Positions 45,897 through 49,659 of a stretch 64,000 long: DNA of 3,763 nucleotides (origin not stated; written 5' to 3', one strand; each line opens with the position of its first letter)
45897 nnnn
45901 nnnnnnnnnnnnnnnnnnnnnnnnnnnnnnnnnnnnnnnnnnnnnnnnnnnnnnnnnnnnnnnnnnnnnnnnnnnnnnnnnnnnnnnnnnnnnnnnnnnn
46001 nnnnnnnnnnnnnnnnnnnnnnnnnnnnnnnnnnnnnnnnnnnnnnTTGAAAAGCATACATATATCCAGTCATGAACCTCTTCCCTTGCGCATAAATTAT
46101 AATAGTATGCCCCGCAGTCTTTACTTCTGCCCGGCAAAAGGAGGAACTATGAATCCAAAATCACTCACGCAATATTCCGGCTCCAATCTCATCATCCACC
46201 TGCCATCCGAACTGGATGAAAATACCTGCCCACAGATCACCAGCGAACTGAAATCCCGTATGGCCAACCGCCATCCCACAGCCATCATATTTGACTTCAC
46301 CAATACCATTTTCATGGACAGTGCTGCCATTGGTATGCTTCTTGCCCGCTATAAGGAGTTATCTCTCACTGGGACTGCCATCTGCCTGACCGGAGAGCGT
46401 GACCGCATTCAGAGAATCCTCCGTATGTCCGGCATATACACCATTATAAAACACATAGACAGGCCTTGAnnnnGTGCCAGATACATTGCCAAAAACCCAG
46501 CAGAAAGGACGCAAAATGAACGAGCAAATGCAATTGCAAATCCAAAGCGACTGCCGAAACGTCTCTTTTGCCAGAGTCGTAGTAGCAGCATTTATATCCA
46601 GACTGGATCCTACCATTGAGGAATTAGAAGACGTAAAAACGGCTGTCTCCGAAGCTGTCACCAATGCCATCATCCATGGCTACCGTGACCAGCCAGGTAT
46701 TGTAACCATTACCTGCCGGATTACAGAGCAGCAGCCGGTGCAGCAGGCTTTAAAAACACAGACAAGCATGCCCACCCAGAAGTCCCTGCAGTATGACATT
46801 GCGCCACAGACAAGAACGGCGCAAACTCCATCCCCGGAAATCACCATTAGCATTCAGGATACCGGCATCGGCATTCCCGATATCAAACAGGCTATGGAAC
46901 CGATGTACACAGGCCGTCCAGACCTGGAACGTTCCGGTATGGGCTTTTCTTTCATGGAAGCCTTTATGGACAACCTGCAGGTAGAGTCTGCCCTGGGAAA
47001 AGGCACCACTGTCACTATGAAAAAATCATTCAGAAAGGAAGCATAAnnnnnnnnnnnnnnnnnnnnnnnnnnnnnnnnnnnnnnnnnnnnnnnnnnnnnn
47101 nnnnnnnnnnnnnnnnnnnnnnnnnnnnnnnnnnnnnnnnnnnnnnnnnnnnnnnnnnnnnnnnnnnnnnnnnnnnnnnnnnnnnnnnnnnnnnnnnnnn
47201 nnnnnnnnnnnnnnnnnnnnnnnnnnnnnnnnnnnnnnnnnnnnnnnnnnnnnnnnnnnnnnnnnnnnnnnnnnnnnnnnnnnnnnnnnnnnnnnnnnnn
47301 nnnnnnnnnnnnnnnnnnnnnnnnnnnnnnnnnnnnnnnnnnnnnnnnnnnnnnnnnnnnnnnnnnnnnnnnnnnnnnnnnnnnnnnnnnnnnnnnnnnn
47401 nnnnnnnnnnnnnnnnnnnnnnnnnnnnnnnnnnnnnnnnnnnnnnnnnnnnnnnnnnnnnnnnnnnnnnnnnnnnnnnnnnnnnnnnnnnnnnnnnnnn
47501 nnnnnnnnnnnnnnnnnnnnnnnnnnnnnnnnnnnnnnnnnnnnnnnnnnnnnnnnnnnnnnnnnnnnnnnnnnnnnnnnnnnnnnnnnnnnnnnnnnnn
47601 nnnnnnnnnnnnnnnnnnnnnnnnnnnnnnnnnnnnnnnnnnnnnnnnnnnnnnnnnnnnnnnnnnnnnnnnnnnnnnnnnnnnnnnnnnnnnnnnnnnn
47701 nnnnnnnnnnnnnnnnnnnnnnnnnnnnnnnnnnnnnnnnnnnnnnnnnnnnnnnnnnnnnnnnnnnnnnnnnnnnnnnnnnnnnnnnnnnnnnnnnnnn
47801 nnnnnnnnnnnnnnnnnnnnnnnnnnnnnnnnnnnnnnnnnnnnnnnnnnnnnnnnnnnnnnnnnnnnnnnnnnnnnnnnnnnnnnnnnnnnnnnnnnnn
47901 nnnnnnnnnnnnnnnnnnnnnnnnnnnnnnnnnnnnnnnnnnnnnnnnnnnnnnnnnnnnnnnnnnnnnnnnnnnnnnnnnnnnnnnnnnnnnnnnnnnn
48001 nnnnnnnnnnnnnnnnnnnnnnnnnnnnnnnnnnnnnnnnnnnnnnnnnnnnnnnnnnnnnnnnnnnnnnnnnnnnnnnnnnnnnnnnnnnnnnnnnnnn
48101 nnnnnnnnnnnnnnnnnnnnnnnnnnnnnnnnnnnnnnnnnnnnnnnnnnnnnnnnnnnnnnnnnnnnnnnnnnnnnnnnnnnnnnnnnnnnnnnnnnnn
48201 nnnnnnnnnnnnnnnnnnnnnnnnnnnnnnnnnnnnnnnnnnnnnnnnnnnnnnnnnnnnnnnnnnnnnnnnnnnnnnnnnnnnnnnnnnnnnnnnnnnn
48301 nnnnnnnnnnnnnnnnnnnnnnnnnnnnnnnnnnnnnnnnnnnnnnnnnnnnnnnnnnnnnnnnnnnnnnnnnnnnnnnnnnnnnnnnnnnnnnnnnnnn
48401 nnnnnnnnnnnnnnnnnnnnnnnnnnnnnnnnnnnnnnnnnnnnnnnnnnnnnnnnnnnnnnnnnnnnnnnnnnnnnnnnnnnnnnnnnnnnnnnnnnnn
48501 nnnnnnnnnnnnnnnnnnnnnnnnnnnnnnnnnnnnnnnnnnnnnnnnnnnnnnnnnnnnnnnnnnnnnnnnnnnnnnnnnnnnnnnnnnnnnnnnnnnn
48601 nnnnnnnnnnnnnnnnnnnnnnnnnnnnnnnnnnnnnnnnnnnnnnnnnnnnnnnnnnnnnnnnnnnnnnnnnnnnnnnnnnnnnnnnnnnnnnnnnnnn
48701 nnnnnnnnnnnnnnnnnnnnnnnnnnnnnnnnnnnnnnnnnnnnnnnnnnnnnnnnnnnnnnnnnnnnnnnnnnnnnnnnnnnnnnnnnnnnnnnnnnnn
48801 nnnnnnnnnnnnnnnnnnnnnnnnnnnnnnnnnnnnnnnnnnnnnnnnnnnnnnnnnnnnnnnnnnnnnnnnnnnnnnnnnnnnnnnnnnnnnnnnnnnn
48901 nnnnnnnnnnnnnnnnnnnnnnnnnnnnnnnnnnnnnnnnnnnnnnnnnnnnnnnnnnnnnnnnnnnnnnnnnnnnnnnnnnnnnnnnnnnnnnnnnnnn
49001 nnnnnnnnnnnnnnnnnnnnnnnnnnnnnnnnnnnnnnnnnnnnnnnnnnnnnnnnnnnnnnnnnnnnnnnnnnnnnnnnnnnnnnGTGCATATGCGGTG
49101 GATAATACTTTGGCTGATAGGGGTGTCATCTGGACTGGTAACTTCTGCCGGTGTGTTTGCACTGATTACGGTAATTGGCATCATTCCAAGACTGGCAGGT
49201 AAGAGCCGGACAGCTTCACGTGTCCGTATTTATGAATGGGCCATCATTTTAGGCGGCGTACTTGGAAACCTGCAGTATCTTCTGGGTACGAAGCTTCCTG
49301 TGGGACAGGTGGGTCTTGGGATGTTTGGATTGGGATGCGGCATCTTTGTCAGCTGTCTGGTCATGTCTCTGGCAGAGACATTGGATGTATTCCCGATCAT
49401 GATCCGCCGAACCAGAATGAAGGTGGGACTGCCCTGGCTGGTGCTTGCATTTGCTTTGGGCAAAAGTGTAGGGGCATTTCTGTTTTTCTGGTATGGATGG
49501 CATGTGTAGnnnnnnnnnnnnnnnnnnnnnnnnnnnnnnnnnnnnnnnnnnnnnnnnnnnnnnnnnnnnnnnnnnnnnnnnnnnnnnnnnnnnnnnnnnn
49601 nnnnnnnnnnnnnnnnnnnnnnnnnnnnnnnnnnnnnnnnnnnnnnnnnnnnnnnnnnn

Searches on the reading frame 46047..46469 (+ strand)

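Call 85: search_protein_families(library=pfam, max_evalue=0.00001, proteins=[window:46047-46469:+])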
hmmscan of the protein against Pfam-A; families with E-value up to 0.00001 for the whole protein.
window:46047-46469:+ (140 aa): 2 families
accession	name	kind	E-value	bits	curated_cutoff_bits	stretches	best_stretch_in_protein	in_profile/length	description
PF01740.26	STAS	-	1.5e-15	57.3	22.6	1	44-136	7-98/106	STAS domain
PF13466.11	STAS_2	-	3.1e-07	30.9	29.2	1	50-130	1-79/80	STAS domain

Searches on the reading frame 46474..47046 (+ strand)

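Call 85: search_protein_families(library=pfam, max_evalue=0.00001, proteins=[window:46474-47046:+])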
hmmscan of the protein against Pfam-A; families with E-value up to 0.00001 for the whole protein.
window:46474-47046:+ (190 aa): 2 families
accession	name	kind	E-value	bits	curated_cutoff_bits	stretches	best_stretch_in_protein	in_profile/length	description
PF13581.12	HATPase_c_2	-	5e-22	78.7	27.4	1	24-184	2-127/127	Histidine kinase-like ATPase domain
PF02518.31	HATPase_c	-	4.7e-12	46.8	26.4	1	121-183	36-106/111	Histidine kinase-, DNA gyrase B-, and HSP90-like ATPase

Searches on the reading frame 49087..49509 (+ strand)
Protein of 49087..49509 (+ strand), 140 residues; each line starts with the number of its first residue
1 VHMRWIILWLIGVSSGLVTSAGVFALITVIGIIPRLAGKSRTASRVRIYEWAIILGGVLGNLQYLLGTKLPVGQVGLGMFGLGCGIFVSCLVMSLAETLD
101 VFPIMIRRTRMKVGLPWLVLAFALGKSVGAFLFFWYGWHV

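Call 86: search_protein_families(library=pfam, max_evalue=0.00001, proteins=[window:49087-49509:+])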
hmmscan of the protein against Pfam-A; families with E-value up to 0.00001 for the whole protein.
window:49087-49509:+ (140 aa): 1 family
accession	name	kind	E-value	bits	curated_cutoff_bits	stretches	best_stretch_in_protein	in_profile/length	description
PF13782.11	SpoVAB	-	1.1e-36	125.9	25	1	27-135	1-109/109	Stage V sporulation protein AB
